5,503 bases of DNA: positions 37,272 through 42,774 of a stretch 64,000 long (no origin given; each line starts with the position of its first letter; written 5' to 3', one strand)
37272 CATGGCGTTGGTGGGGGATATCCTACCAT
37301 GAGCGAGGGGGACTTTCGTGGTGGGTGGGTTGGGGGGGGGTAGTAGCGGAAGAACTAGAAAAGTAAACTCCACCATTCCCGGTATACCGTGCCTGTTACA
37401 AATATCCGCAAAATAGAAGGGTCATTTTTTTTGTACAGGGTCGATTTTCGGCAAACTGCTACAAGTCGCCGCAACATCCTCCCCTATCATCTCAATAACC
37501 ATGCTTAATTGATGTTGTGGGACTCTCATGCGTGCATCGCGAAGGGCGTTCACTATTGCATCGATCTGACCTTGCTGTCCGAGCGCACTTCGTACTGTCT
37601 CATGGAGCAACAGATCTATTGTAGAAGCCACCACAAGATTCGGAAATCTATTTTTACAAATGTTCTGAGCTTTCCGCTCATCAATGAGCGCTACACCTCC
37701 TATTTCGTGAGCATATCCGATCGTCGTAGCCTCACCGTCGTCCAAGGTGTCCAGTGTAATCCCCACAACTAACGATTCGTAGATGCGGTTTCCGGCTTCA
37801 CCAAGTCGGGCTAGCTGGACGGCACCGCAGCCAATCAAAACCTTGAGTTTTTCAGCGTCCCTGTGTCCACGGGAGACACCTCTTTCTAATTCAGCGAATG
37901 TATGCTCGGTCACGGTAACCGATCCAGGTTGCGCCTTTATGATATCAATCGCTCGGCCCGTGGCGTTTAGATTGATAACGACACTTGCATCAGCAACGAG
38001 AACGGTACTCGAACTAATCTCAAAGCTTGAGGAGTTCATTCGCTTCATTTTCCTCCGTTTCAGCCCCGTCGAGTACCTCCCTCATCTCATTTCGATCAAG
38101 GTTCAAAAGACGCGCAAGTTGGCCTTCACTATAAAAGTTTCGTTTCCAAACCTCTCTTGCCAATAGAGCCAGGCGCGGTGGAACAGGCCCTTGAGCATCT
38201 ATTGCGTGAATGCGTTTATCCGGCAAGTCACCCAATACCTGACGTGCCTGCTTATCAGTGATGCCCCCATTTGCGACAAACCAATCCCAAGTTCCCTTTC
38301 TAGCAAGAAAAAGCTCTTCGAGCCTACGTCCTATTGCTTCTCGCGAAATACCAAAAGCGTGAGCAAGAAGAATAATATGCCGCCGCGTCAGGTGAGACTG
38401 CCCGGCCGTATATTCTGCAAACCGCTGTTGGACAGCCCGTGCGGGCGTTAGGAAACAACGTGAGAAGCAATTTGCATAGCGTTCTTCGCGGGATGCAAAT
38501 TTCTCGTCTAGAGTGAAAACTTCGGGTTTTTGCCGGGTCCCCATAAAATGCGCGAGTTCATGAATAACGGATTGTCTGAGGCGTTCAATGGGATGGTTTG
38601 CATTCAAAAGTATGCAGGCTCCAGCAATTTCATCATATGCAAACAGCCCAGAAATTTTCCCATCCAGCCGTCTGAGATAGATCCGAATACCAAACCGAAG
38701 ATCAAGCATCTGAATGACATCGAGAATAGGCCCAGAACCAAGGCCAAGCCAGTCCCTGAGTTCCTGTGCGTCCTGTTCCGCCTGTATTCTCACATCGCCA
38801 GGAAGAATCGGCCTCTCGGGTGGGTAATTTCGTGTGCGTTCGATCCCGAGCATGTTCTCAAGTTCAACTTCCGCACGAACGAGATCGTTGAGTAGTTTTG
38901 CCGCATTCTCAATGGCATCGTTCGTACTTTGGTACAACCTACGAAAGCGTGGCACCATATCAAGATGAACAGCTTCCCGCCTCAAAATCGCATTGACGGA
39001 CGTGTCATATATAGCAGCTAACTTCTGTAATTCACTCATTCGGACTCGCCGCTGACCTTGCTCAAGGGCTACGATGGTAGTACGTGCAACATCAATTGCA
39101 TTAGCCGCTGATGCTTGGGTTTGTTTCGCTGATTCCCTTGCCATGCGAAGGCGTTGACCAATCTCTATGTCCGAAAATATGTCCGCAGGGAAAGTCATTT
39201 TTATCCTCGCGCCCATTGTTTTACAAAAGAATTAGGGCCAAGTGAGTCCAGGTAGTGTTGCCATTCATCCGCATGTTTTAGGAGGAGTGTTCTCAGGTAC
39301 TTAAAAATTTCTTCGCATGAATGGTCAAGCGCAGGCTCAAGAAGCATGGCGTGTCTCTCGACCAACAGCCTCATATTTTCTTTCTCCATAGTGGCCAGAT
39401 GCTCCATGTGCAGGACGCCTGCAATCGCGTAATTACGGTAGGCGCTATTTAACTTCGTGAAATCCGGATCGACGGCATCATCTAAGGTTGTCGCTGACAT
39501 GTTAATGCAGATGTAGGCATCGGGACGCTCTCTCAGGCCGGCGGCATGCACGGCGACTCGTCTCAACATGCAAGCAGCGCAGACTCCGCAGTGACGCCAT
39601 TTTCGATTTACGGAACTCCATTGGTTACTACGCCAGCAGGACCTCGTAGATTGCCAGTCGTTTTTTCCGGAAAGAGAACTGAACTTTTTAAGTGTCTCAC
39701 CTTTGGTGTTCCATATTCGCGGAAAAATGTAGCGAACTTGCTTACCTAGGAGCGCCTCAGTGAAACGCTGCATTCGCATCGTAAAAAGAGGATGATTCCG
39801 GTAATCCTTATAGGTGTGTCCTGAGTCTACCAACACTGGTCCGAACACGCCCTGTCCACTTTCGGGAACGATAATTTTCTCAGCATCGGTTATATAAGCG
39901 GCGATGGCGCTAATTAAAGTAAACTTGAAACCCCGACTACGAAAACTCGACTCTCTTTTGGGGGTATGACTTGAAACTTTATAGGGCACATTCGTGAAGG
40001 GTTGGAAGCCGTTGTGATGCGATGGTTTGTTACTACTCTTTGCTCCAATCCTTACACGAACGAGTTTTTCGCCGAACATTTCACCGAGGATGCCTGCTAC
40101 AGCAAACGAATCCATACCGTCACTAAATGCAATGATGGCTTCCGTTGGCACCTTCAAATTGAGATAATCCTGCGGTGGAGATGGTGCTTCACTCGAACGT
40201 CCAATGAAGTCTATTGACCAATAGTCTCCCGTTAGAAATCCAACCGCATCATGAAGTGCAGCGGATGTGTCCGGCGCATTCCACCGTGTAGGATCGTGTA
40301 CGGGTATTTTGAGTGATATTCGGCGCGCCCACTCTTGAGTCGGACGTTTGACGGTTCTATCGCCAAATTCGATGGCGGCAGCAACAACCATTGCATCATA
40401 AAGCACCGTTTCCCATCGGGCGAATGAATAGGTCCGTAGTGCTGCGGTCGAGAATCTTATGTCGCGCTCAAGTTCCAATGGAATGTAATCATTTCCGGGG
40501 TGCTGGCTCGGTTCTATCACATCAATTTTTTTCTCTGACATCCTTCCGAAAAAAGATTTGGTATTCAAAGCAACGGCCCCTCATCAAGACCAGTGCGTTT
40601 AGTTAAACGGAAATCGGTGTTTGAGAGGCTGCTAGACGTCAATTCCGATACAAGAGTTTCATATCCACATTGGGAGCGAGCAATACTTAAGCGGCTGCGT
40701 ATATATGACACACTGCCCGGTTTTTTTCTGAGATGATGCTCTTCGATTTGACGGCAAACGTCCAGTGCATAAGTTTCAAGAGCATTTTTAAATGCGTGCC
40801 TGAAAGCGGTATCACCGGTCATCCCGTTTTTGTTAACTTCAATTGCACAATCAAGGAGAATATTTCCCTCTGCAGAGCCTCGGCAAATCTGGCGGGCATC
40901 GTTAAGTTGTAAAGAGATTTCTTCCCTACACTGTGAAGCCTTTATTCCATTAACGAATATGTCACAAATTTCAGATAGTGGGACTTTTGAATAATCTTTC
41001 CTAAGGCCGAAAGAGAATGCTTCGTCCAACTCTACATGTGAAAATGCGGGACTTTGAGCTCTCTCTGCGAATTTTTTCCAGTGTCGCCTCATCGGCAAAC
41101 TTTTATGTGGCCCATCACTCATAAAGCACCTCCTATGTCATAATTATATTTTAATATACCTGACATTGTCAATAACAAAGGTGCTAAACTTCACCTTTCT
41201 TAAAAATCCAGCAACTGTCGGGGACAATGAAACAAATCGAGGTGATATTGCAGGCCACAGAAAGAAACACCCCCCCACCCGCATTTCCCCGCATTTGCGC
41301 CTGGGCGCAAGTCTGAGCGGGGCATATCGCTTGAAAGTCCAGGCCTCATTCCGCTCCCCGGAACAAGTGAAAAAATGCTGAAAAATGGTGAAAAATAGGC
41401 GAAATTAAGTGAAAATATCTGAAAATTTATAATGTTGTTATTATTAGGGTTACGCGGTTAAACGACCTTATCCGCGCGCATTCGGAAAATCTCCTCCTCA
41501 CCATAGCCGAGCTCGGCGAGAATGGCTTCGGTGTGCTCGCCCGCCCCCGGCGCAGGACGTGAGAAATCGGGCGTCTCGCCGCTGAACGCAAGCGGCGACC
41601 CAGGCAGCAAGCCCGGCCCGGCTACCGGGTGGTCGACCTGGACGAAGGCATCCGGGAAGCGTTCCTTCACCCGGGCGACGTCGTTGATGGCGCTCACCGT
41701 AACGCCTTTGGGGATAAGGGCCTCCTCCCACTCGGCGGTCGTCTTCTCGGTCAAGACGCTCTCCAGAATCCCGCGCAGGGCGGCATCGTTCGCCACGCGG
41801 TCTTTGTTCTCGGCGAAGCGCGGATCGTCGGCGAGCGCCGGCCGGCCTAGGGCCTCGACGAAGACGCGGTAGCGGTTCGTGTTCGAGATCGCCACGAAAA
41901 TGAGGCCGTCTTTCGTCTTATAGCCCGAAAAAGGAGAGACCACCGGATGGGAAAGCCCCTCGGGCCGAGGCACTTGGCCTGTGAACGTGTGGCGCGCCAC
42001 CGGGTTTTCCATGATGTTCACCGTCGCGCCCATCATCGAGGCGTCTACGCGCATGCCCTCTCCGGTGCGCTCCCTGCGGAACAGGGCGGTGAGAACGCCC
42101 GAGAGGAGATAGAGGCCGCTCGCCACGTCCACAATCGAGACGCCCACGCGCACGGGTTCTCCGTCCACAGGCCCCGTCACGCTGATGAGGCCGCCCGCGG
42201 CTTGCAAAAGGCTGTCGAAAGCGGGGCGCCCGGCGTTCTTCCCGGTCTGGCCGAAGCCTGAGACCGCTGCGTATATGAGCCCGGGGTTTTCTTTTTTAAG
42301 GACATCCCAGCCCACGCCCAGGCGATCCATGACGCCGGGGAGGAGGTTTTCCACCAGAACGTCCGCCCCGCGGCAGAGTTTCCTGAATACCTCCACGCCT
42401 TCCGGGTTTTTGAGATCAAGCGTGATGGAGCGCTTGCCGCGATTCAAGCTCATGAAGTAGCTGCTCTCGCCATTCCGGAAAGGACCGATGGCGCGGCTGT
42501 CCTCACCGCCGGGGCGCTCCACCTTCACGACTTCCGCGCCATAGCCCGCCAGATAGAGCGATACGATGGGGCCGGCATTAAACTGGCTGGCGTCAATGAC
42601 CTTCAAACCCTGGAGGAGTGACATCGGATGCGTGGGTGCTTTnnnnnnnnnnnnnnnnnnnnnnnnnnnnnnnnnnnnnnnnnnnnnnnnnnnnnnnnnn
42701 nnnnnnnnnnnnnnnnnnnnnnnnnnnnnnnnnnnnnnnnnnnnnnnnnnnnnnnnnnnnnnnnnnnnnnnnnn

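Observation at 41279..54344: About 160-bp imperfect inverted repeats with helically phased TGAAAA arrays bracket a 12.8-kb block that carries the Sec machinery and Cu/heme genes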

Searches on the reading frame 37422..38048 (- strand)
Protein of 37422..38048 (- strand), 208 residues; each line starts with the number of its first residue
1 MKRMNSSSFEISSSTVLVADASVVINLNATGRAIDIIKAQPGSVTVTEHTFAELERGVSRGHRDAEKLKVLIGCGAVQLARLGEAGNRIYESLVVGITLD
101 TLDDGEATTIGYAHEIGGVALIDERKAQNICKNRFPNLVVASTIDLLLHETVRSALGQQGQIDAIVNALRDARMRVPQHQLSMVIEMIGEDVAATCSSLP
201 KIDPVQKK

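Call 38: search_protein_families(library=pfam, proteins=[window:37422-38048:-], max_evalue=0.001)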
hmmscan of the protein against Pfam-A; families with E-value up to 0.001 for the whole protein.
window:37422-38048:- (208 aa): 0 families

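Call 61: search_protein_families(library=padloc, proteins=[window:37422-38048:-], max_evalue=0.001)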
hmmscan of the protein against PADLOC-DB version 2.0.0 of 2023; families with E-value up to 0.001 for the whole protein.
window:37422-38048:- (208 aa): 3 families
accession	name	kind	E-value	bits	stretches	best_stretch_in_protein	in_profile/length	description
PDLC05071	PDC-S70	-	5.6e-09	34.3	1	17-190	3-159/161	-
PDLC05073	PDC-S70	-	5e-06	24.5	1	17-190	3-161/162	-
PDLC05068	PDC-S70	-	0.00021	19.9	0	16-134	2-109/125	-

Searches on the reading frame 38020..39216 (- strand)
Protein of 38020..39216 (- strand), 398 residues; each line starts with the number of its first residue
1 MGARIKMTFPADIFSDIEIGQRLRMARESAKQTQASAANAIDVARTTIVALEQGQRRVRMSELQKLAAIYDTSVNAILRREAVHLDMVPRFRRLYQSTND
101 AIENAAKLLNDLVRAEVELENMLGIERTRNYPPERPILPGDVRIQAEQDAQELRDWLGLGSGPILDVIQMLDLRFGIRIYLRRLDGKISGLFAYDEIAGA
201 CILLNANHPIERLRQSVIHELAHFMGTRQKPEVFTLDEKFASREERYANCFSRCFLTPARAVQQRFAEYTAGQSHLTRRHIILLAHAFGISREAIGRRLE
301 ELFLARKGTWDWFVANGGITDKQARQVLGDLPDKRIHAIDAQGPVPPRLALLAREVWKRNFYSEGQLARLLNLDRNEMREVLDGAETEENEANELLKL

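Call 38: search_protein_families(library=pfam, proteins=[window:38020-39216:-], max_evalue=0.001)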
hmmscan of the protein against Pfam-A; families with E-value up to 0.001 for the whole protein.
window:38020-39216:- (398 aa): 4 families
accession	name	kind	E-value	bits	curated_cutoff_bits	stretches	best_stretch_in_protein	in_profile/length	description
PF06114.19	Peptidase_M78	-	1.3e-15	57.7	22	1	174-300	3-123/123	IrrE N-terminal-like domain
PF01381.28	HTH_3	-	6.2e-10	39.4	23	1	23-74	1-52/55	Helix-turn-helix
PF13560.12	HTH_31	-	1.9e-09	38.1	27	1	18-74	1-58/64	Helix-turn-helix domain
PF12844.13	HTH_19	-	0.00047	20.4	30.2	0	20-80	1-61/64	Helix-turn-helix domain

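Call 61: search_protein_families(library=padloc, proteins=[window:38020-39216:-], max_evalue=0.001)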
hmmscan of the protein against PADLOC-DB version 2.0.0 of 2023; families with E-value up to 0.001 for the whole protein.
window:38020-39216:- (398 aa): 21 families
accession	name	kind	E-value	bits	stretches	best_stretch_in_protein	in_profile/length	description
PDLC03949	RmrA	-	1.2e-20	71.8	1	21-304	5-267/363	-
PDLC03952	RmrA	-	5.4e-17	59.7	1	19-266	23-273/395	-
PDLC03946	RmrA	-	5.9e-17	59.4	1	21-302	5-267/357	-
PDLC03947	RmrA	-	2.6e-16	57.4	1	19-268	12-263/383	-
PDLC03948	RmrA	-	3.2e-16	57.2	1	20-265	10-259/397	-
PDLC03954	RmrA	-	2.5e-14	51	1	20-266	12-261/380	-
PDLC03951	RmrA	-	2.6e-14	51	1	20-267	10-257/400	-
PDLC03944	RmrA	-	1e-12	45.8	1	20-264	8-250/384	-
PDLC04141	capP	-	6.9e-12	43.4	1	168-301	24-152/242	capP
PDLC03950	RmrA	-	2.6e-10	37.9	1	21-262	5-244/369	-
PDLC04776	PDC-M69B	-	1.1e-09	36.4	1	201-316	69-188/272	-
PDLC03956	RmrA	-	1e-08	32.7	1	147-265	138-256/399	-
PDLC02926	HTH_VI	-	2.4e-08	32.1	1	19-78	2-61/92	-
PDLC03945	RmrA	-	3.8e-08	30.9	1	19-305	3-296/394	-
PDLC03955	RmrA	-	6.9e-08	30.1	1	21-266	23-260/371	-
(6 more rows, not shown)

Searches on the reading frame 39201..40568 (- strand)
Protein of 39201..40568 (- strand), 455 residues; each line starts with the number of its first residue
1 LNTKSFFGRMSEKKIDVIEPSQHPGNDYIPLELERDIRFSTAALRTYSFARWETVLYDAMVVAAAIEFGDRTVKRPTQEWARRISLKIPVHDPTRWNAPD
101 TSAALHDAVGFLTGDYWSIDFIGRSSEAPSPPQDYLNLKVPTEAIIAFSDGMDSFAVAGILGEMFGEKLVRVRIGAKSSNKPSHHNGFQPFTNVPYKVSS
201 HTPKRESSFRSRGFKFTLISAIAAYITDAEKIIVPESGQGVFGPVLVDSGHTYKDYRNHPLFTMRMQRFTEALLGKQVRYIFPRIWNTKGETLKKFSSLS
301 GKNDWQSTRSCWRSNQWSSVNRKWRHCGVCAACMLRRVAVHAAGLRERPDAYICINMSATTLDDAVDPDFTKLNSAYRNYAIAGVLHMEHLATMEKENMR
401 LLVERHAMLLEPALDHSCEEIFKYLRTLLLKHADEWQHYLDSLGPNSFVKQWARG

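Call 38: search_protein_families(library=pfam, proteins=[window:39201-40568:-], max_evalue=0.001)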
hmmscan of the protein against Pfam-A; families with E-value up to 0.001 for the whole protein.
window:39201-40568:- (455 aa): 1 family
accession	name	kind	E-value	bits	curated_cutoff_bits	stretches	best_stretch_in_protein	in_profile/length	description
PF06508.19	QueC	-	2.2e-07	31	22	1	251-341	126-207/210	Queuosine biosynthesis protein QueC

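Call 61: search_protein_families(library=padloc, proteins=[window:39201-40568:-], max_evalue=0.001)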
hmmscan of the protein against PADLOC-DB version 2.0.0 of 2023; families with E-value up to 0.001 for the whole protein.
window:39201-40568:- (455 aa): 1 family
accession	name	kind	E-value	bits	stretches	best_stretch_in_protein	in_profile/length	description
PDLC02214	QatC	-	4.1e-31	106.3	1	50-365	55-386/453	-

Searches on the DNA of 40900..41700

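Call 28: search_rna_families(source=window, start=40900, end=41700, threshold=evalue, max_evalue=1)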
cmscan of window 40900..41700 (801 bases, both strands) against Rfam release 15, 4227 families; matches with E-value up to 1: 0.
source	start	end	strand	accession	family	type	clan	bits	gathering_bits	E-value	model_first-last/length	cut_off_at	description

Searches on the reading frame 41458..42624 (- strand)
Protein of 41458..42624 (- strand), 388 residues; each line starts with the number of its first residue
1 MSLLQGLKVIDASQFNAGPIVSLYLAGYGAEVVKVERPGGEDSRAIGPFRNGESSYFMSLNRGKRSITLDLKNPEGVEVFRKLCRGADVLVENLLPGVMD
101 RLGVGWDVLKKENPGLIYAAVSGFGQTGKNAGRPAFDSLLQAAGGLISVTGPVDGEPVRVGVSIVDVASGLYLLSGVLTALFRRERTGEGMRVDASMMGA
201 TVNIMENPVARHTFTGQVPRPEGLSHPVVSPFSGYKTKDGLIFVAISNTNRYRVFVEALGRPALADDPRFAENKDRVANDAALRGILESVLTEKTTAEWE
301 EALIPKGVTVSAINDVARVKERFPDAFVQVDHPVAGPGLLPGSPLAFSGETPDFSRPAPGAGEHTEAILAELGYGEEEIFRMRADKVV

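Call 31: find_encoding_contigs(protein=window:41458-42624:-, flank=10000, max_places=10)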
Protein window:41458-42624:- (388 aa): no gene with exactly this product is on record in the collection.

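Call 38: search_protein_families(library=pfam, proteins=[window:41458-42624:-], max_evalue=0.001)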
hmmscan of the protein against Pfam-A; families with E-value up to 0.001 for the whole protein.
window:41458-42624:- (388 aa): 1 family
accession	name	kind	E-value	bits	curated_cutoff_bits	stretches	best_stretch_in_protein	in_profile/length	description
PF02515.22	CoA_transf_3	-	2e-115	386.2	23.3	1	4-365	1-366/366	CoA-transferase family III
